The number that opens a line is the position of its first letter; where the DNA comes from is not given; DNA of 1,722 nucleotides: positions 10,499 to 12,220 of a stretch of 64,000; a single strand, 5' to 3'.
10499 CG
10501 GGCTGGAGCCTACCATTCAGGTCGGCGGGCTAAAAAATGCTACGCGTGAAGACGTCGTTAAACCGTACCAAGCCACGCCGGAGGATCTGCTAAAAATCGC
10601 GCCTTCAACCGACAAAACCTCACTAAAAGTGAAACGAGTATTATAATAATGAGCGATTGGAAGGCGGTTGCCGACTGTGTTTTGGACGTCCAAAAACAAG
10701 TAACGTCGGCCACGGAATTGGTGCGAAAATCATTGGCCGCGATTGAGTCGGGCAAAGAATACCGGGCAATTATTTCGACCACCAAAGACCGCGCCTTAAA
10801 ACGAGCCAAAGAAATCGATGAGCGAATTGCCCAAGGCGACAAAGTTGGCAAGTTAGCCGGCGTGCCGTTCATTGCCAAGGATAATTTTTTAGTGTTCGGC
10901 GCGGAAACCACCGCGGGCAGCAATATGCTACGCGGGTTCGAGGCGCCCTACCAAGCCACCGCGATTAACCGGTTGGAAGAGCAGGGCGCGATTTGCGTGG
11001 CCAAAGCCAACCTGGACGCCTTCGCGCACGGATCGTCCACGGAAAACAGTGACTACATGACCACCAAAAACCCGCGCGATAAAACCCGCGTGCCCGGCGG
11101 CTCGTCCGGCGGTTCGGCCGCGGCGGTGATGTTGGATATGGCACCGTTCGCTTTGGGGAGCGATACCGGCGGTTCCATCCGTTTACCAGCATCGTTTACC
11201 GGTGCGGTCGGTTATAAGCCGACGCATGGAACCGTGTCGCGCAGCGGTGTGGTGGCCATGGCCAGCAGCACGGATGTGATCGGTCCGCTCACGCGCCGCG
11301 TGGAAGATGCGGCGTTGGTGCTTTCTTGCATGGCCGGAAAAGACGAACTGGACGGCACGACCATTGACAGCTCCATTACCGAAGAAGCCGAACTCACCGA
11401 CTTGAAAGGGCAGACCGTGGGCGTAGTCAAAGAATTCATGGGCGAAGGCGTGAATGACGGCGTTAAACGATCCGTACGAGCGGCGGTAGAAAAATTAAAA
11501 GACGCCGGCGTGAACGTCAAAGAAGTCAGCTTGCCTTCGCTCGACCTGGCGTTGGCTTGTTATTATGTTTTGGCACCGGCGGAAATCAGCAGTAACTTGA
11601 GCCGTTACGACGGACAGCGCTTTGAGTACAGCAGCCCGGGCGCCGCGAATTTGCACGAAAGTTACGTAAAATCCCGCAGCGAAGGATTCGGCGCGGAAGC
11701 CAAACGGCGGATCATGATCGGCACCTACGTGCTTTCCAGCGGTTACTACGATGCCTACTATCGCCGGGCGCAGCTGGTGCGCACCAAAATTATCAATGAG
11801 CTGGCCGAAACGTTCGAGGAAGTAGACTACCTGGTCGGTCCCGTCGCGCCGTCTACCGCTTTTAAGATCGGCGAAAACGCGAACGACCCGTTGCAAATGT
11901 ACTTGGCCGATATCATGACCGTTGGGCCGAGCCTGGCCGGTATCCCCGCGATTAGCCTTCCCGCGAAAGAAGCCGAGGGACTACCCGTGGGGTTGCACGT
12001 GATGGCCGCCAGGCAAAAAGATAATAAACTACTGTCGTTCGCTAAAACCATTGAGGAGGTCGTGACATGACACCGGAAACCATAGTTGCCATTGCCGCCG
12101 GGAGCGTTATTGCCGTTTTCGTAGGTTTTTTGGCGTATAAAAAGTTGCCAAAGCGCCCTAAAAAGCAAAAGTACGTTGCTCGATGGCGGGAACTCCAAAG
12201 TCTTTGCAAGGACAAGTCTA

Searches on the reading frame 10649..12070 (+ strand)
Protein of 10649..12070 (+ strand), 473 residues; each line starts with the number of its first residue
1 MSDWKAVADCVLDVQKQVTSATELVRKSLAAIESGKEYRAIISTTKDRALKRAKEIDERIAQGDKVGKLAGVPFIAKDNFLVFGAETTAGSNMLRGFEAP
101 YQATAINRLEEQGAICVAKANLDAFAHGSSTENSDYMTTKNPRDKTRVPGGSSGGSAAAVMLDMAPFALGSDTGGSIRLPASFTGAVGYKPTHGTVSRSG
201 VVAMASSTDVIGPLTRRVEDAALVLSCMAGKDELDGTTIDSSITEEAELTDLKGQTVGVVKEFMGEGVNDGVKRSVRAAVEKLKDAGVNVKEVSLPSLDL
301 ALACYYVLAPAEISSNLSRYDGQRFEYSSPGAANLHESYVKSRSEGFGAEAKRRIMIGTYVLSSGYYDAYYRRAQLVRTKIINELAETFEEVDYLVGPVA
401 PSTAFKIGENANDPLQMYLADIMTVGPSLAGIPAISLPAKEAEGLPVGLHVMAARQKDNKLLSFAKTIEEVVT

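Call 11: search_protein_families(library=pfam, proteins=[window:10649-12070:+], max_evalue=0.01)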
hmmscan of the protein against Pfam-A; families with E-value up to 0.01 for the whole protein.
window:10649-12070:+ (473 aa): 1 family
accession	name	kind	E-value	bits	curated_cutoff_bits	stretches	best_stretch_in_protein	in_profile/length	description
PF01425.27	Amidase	-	2.1e-133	446.1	27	1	23-462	1-445/445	Amidase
